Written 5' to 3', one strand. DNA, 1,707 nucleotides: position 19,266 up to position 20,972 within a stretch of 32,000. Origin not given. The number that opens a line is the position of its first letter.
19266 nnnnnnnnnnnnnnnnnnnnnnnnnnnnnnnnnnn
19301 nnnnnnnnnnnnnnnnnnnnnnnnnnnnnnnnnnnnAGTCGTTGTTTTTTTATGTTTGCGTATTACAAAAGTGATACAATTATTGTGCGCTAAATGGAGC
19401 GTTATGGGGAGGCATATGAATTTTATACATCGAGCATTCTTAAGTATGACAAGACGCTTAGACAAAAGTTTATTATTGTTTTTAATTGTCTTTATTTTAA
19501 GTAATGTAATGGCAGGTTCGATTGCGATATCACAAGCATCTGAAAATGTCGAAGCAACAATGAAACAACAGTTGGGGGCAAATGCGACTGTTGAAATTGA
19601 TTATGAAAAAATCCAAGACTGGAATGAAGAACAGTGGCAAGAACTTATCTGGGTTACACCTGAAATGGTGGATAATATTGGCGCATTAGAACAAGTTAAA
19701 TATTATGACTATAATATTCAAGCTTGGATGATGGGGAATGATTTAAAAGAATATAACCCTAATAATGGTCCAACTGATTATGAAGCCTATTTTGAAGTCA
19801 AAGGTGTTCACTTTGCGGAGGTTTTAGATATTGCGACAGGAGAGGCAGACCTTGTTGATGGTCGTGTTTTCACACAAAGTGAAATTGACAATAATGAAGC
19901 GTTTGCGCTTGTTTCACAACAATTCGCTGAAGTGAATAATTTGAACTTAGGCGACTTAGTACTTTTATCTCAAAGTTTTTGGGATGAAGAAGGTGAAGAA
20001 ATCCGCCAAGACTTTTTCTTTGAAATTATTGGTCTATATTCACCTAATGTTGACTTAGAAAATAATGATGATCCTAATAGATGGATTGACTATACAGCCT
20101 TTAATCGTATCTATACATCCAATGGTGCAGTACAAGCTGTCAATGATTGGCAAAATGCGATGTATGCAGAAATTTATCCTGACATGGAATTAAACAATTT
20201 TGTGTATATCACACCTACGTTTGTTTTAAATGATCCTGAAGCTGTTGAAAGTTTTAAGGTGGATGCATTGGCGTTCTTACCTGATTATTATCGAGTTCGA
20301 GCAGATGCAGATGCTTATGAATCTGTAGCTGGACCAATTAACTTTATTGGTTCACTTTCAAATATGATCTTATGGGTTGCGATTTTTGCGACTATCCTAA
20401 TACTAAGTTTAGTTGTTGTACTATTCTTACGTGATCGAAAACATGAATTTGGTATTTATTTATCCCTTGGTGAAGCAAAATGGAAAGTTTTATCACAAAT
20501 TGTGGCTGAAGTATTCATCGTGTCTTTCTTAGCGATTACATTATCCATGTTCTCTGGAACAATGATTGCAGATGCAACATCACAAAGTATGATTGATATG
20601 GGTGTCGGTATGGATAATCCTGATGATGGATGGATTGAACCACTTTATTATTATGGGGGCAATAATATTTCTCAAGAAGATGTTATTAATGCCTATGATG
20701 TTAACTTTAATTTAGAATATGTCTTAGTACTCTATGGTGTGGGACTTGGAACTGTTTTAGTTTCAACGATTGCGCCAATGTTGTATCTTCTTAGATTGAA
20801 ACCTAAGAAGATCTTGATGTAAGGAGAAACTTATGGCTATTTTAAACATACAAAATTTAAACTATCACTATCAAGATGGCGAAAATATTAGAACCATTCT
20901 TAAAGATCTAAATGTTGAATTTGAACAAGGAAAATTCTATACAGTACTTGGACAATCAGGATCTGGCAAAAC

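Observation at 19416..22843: Membrane protein made only of PASTA repeats, translationally coupled to an FtsX/MacB-type ABC transporter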

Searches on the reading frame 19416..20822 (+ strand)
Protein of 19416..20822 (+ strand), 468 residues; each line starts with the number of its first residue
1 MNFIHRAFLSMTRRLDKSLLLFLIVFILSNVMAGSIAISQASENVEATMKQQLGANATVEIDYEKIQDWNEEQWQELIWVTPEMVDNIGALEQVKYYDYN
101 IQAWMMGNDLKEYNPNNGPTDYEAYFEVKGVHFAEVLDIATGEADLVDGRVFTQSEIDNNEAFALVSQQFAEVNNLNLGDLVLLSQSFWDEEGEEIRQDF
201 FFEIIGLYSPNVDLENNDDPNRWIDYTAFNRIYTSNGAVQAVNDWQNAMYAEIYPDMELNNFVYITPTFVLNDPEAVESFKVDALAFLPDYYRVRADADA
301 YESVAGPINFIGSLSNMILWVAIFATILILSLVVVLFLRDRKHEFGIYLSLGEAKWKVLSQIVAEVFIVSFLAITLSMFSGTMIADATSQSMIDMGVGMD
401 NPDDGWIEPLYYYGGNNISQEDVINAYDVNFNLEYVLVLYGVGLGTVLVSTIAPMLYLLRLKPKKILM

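Call 3: search_protein_families(library=pfam, proteins=[window:19416-20822:+], max_evalue=1)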
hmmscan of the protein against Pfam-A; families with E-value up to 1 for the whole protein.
window:19416-20822:+ (468 aa): 2 families
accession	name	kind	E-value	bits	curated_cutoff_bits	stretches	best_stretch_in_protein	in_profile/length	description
PF02687.27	FtsX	-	8.2e-11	42.5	25.5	1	317-462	2-119/120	FtsX-like permease C-terminal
PF12704.14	MacB_PCD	-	3.4e-05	24.6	27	1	32-240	12-190/207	MacB-like periplasmic core domain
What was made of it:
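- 19416..20822 (+): Permease, 468 aa, type VII (MacB/FtsX-fold) ABC transmembrane subunit. Layout: TM1 at about residues 17-40, an ectodomain of about 250 aa (residues 54-300), TM2-TM3, an external loop of about 37 aa, then TM4. Pfam FtsX 8e-11, MacB_PCD 24.6 bits (call 3).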

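Call 4: search_protein_families(library=ncbifam, proteins=[window:19416-20822:+], max_evalue=1)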
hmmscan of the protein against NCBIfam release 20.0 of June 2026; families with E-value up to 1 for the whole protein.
window:19416-20822:+ (468 aa): 1 family
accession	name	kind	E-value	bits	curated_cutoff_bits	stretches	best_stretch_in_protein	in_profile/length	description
TIGR03434.1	ADOP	subfamily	1.9e-05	23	622.3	1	339-386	298-345/803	ADOP family duplicated permease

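Call 31: find_homologous_proteins(query=window:19416-20822:+, max_evalue=0.001)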
Query window:19416-20822:+ (468 aa): 358 proteins with E <= 0.001 among 8000 candidates; the best 120 are listed.
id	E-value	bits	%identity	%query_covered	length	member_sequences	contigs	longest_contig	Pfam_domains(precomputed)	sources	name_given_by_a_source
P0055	0.0e+0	1041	100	100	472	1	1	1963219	PF02687.28,PF12704.15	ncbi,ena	-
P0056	2.5e-268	909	87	100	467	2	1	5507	PF02687.28,PF12704.15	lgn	-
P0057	2.1e-262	889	86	100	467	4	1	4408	PF02687.28,PF12704.15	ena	-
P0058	2.0e-230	784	75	100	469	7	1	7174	PF02687.28,PF12704.15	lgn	-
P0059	7.8e-222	755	73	100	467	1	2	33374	PF02687.28,PF12704.15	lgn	-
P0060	4.4e-211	720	70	100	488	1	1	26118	PF02687.28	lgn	-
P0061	5.1e-189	647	63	100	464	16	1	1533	PF02687.28,PF12704.15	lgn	-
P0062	1.6e-186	639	61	100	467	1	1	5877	PF02687.28,PF12704.15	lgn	-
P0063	2.4e-184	632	60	100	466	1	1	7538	PF02687.28,PF12704.15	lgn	-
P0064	6.8e-180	617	61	100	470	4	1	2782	PF02687.28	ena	-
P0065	8.0e-177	607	59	100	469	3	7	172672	PF02687.28,PF12704.15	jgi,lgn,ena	-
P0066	2.6e-171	589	58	100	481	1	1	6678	PF02687.28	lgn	-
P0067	1.9e-170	586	59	100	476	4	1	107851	PF02687.28,PF12704.15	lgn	-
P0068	1.1e-165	570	57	100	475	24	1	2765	PF02687.28,PF12704.15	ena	-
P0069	4.4e-164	565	56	100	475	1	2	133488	PF02687.28,PF12704.15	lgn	-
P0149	3.4e-104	368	42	100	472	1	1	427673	PF02687.28,PF12704.15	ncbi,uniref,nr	ncbi:ABC transporter permease [Gracilibacillus sp. S3-1-1]|uniref:ABC transporter permease n=1 Tax=G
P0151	7.2e-104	366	42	100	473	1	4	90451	PF02687.28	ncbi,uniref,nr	ncbi:putative ABC transport system permease protein [Breznakia sp. PF5-3]|uniref:ABC transporter per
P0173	4.6e-100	354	40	100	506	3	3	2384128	PF02687.28,PF12704.15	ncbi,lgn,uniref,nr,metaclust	ncbi:ABC transporter permease [Streptococcus merionis]|uniref:ABC superfamily ATP binding cassette t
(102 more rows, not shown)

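Call 32: find_encoding_contigs(protein=P0149, flank=6000, max_places=1)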
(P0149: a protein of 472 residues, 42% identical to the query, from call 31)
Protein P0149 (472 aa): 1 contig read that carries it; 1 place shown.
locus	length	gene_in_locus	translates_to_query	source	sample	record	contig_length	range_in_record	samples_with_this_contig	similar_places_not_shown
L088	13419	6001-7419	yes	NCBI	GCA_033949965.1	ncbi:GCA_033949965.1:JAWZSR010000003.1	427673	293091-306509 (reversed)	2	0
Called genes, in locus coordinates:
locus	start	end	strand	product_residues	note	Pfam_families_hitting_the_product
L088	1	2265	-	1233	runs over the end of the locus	PF00270:DEAD (faint), PF00580:UvrD-helicase, PF01443:Viral_helicase1 (faint), PF13245:AAA_19, PF13361:UvrD_C, PF13538:UvrD_C_2 (faint), PF12705:PDDEXK_1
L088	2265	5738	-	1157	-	PF21445:ADDB_N, PF27467:AddB_5th, PF12705:PDDEXK_1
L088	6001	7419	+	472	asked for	PF12704:MacB_PCD (weak), PF02687:FtsX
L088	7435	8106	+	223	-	PF00005:ABC_tran, PF13304:AAA_21 (faint)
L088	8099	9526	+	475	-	PF03793:PASTA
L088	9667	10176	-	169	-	PF04229:GrpB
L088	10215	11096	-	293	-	PF02311:AraC_binding (weak), PF00165:HTH_AraC, PF12833:HTH_18, PF00165:HTH_AraC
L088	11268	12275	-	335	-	PF01095:Pectinesterase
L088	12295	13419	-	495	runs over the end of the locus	PF01547:SBP_bac_1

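Call 33: find_encoding_contigs(protein=P0173, flank=6000, max_places=1)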
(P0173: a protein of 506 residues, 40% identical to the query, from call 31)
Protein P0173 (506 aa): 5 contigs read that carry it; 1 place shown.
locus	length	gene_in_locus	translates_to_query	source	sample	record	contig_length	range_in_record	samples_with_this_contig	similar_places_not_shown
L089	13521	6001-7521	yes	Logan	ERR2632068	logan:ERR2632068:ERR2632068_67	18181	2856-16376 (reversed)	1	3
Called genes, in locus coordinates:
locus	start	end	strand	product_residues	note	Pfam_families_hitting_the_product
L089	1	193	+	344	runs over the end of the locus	PF01757:Acyl_transf_3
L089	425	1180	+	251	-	PF00005:ABC_tran, PF02463:SMC_N (faint), PF13304:AAA_21 (weak)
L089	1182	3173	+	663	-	PF02687:FtsX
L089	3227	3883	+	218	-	PF00072:Response_reg, PF00486:Trans_reg_C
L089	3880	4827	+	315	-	PF13581:HATPase_c_2 (faint), PF02518:HATPase_c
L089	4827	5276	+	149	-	PF00293:NUDIX, PF14815:NUDIX_4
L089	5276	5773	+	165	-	PF00293:NUDIX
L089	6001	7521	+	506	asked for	PF12704:MacB_PCD (weak), PF02687:FtsX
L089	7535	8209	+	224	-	PF02463:SMC_N (faint), PF00005:ABC_tran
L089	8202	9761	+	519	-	PF03793:PASTA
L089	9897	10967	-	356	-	PF02899:Phage_int_SAM_1 (weak), PF13495:Phage_int_SAM_4 (faint), PF00589:Phage_integrase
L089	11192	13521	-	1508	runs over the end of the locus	PF04650:YSIRK_signal, PF07554:FIVAR (faint), PF00082:Peptidase_S8, PF02225:PA, PF06280:fn3_5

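Call 34: find_encoding_contigs(protein=P0151, flank=6000, max_places=1)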
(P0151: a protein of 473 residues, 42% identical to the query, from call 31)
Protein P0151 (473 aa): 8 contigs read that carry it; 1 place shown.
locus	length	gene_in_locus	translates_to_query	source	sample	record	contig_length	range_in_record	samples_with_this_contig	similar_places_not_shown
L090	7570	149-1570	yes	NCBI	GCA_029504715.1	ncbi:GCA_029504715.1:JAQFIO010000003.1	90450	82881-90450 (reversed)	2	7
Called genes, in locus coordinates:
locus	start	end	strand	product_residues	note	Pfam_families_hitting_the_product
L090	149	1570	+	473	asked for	PF02687:FtsX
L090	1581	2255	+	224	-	PF02463:SMC_N (faint), PF00005:ABC_tran, PF13304:AAA_21 (faint)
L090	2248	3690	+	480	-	PF03793:PASTA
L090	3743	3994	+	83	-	PF21645:FakA-like_M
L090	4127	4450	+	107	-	PF02255:PTS_IIA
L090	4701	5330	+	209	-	PF14487:DarT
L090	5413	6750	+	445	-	PF01262:AlaDh_PNT_C (faint), PF03486:HI0933_like (faint), PF07992:Pyr_redox_2, PF13738:Pyr_redox_3 (faint), PF01266:DAO (faint), PF00070:Pyr_redox, PF02852:Pyr_redox_dim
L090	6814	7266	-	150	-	PF02082:Rrf2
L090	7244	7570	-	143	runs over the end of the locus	PF02082:Rrf2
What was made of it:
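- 3 of 3 named genomes have the PASTA gene (calls 32-34).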

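Call 35: search_solved_structures(query=window:19416-20822:+, max_evalue=1)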
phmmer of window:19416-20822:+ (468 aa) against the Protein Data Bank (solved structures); distinct sequences matched with E-value up to 1: 3.
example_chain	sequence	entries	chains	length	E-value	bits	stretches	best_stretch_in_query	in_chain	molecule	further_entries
6lpb_R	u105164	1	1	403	0.038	16.2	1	384-462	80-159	Pituitary adenylate cyclase-activating polypeptide type I receptor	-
6p9y_R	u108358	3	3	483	0.053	15.8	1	384-462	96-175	Pituitary adenylate cyclase-activating polypeptide type I receptor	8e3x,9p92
5xu1_M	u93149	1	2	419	0.27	13.4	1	281-394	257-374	ABC transporter permeae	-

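Call 43: predict_structure(alignment_id=A3)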
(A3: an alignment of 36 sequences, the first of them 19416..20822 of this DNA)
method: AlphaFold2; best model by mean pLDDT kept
length: 468 residues; sequences in the alignment: 36
mean_pLDDT: 79.3   pTM: 0.54
mean pLDDT of the five models: 79.3, 77.7, 76.5, 76.0, 72.0
residues with pLDDT >= 90: 62; 70-90: 322; 50-70: 66; < 50: 18
segments of 3 or more residues with pLDDT < 50: 401-416
pLDDT, mean of each block of 10 residues (from residue 1): 62 72 88 88 82 78 82 79 86 83 86 76 80 80 86 89 92 92 89 88 93 59 74 90 86 70 73 83 89 80 74 87 87 79 70 76 84 88 84 69 36 50 75 85 87 77 62
secondary structure, 60 per line:
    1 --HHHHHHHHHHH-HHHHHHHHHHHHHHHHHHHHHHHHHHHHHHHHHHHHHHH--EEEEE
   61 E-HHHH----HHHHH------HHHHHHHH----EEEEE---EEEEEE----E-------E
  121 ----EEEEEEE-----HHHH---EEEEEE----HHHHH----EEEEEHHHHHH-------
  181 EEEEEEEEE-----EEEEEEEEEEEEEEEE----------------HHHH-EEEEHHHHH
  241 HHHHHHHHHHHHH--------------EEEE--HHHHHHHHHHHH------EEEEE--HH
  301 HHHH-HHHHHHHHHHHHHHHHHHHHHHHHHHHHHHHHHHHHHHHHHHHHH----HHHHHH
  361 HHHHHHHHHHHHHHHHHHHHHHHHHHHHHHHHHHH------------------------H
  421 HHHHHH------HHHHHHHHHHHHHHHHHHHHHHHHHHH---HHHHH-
elements in order: H3-13 H15-53 E56-61 H63-66 H71-75 H82-89 E94-98 E102-107 E125-131 H137-140 E144-149 H154-158 E163-167 H168-173 E181-189 E195-210 H227-230 E232-235 H236-253 E268-271 H274-285 E292-296 H299-304 H306-350 H355-395 H420-426 H433-459 H463-467
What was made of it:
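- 19416..20822 (+): AlphaFold2 pLDDT 79 (call 43).
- On BceAB-type transporter: 4 TM helices (call 43).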

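Call 46: fold_search(model_id=the predicted structure, library=pdb)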
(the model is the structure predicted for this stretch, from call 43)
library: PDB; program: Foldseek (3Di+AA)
matches with E <= 10: 290; with E <= 0.001: 53
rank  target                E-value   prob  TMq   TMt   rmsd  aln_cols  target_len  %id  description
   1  5xu1_M                5.4e-13  1.00  0.34  0.39  14.7       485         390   14  Structure of a non-canonical ABC transporter from Streptococcus pneumoniae R6 (released 2018-01-24)
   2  9rld_E                1.6e-12  1.00  0.36  0.39  12.7       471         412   13  LolCDE complex with Lpp lipoprotein (released 2026-01-21)
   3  9rlc_E                2.6e-12  1.00  0.36  0.40  13.1       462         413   13  LolCDE complex with Lpp lipoprotein (released 2026-01-21)
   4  5gko_A                5.2e-12  1.00  0.33  0.26  14.3       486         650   13  Crystal structure of tripartite-type ABC transporter, MacB from Acinetobacter baumannii (released 2017-11-15)
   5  5lil_A                7.2e-12  1.00  0.40  0.33  10.6       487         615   12  Structure of Aggregatibacter actinomycetemcomitans MacB bound to ATPyS (P21) (released 2017-11-15)
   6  9rld_C                7.2e-12  1.00  0.35  0.39  11.3       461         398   14  LolCDE complex with Lpp lipoprotein (released 2026-01-21)
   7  9xro_E                7.3e-11  1.00  0.35  0.41  12.5       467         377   13  LolCDE in complex with SMT-738_3 (released 2026-03-18)
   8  5nik_J                8.8e-11  1.00  0.38  0.31  11.0       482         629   12  Structure of the MacAB-TolC ABC-type tripartite multidrug efflux pump (released 2017-05-24)
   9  9gvk_C                1.6e-10  1.00  0.37  0.43  11.3       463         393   15  Cryo-EM structure of endogenous ATP-bound LolCDE with LolD-E171Q mutations in nanodiscs (released 2025-01-08)
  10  5lj6                  1.9e-10  1.00  0.35  0.29  11.7       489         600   12  Structure of Aggregatibacter actinomycetemcomitans MacB bound to ATPyS (P6522) (released 2017-11-15)
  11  7arh_E                1.9e-10  1.00  0.33  0.37  13.5       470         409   13  LolCDE in complex with lipoprotein (released 2021-04-07)
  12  5lj7_B                2.5e-10  1.00  0.30  0.25  12.7       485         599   12  Structure of Aggregatibacter actinomycetemcomitans MacB bound to ATP (P21) (released 2017-11-15)
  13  7mdx_A                2.8e-10  1.00  0.32  0.36  12.0       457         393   14  LolCDE nucleotide-free (released 2021-08-11)
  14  5lil_B                4.1e-10  1.00  0.34  0.28  11.7       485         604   12  Structure of Aggregatibacter actinomycetemcomitans MacB bound to ATPyS (P21) (released 2017-11-15)
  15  7v8i_C                5.2e-10  1.00  0.39  0.45   9.9       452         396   15  LolCD(E171Q)E with bound AMPPNP in nanodiscs (released 2022-08-31)
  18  5xu1_S                1.6e-09  1.00  0.32  0.38  15.0       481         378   14  Structure of a non-canonical ABC transporter from Streptococcus pneumoniae R6 (released 2018-01-24)
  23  9o9x_C                1.6e-08  1.00  0.45  0.47   9.5       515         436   13  ytrEF nucleotide-free conformation (released 2025-10-15)
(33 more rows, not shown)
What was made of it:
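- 19416..20822 (+): Foldseek matches Spr0695, LolC/E, MacB, YbbP, YtrF, HrtB and the YknZ ectodomain (call 46).
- On Type VII ABC transporters (MacB/FtsX fold): Model and Foldseek matches to MacB, LolC/E, Spr0695, YbbP, YtrF and HrtB (calls 43, 46).
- Closest known: MacAB-TolC, and the Gram-positive MacAB-like systems Spr0693-0695 and YknXYZ. Same: Spr0695, the permease of that system (PDB 5xu1), is the top structural match (call 46).
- Closest known: YtrEF of Bacillus subtilis. Different: Sequence identity of the permeases is about 13% in the structural alignment (call 46).
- The permease has the same fold as FtsX, MacB and YtrF (call 46).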

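Call 53: search_dna_similar(query=window:19416-20822:+, collection=plasmids, mode=protein, max_rows=15)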
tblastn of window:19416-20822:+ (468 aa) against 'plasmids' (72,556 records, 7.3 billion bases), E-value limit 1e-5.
Records with a match: 74; places in all: 99; records where one place covers at least 80% of the query: 68.
Best place of each record, by identity: <60% 74.
By first word of the organism name: Bacillus 61; Enterococcus 5; Streptomyces 4; Listeria 2; Vagococcus 1; Latilactobacillus 1.
By predicted mobility (MOB-suite, as given by PLSDB): non-mobilizable 48; conjugative 19; mobilizable 7.
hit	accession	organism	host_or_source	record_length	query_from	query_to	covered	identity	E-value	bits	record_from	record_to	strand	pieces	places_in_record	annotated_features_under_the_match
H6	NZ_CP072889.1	Enterococcus raffinosus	stream/river surface water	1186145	1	468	100%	31.2%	5e-39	158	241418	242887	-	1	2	record has no annotation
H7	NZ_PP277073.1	Bacillus cereus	-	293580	1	468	100%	29.3%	6e-31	134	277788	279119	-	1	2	ABC transporter permease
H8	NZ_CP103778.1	Bacillus toyonensis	cell culture,Commercial plant nursery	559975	1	468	100%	29.0%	8e-29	127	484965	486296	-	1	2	ABC transporter permease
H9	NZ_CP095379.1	Bacillus cereus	cell cuture,Pond silt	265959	1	468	100%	29.0%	5e-29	128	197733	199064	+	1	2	ABC transporter permease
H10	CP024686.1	Bacillus wiedmannii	cell culture,soil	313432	1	468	100%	28.8%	6e-29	128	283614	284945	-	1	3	permease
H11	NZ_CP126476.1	Bacillus thuringiensis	mixed culture,termite gut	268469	1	468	100%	28.8%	7e-29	128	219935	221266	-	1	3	ABC transporter permease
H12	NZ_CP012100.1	Bacillus thuringiensis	whole organism,soil sample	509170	1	468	100%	28.7%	2e-28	126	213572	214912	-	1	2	ABC transporter permease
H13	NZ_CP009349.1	Bacillus thuringiensis HD1002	Sewage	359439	1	468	100%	28.7%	1e-26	121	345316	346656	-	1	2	FtsX-like permease family protein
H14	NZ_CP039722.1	Bacillus thuringiensis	whole organism,soil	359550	1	468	100%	28.7%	1e-26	121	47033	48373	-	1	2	FtsX-like permease family protein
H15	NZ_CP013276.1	Bacillus thuringiensis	Vectobac,bacterial clone,Commercial ...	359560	1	468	100%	28.7%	1e-26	121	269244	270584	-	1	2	FtsX-like permease family protein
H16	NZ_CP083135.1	Bacillus thuringiensis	whole organism,Biopesticide Solbac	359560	1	468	100%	28.7%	1e-26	121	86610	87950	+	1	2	FtsX-like permease family protein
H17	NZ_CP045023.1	Bacillus thuringiensis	whole organism,soil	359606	1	468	100%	28.7%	1e-26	121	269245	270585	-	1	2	FtsX-like permease family protein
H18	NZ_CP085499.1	Bacillus cereus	coffee,cell culture,root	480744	1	468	100%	28.6%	8e-29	127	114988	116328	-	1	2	ABC transporter permease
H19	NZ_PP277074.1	Bacillus cereus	-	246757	1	468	100%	28.5%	2e-29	129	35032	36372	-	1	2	ABC transporter permease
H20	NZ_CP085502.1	Bacillus cereus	black pepper plant,cell culture,root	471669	1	468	100%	28.3%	1e-28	127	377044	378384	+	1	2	ABC transporter permease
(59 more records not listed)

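Call 54: get_annotated_region(hit=H7, flank=5000)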
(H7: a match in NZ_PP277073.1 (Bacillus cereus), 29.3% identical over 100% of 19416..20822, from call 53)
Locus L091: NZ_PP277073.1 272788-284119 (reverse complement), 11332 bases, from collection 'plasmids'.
description: Bacillus cereus strain Bc096 plasmid pBc096-293k, complete sequence
organism: Bacillus cereus (NCBI taxid 1396)
taxonomy: Bacteria; Bacillota; Bacilli; Bacillales; Bacillaceae; Bacillus; Bacillus cereus
host: -; source: -; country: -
typing (MOB-suite, as given by PLSDB): conjugative; replicon rep_cluster_1912; relaxase MOBP; mating-pair formation MPF_T
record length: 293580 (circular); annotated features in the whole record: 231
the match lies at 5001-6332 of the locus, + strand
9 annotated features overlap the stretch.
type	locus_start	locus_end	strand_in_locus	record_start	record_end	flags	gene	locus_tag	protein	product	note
CDS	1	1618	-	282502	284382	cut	-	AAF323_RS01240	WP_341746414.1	ABC transporter permease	-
CDS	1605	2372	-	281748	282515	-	-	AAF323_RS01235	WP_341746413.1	ABC transporter ATP-binding protein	-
CDS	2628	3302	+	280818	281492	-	-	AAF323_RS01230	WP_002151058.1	response regulator transcription factor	GO:0000160 - phosphorelay signal transduction system [Evidence IEA]; GO:0006355 - regulation of DNA-templated ...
CDS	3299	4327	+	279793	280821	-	-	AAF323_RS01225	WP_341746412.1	sensor histidine kinase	GO:0007165 - signal transduction [Evidence IEA]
CDS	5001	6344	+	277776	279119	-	-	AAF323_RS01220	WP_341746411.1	ABC transporter permease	-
CDS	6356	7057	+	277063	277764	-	-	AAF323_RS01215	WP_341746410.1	ABC transporter ATP-binding protein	-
CDS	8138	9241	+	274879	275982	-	-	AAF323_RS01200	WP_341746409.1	Rho termination factor N-terminal domain-containing protein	-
CDS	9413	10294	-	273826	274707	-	-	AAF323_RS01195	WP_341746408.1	ETX/MTX2 family pore-forming toxin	-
CDS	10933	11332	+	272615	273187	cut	-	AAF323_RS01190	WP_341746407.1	tyrosine-type recombinase/integrase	GO:0015074 - DNA integration [Evidence IEA]; GO:0006310 - DNA recombination [Evidence IEA]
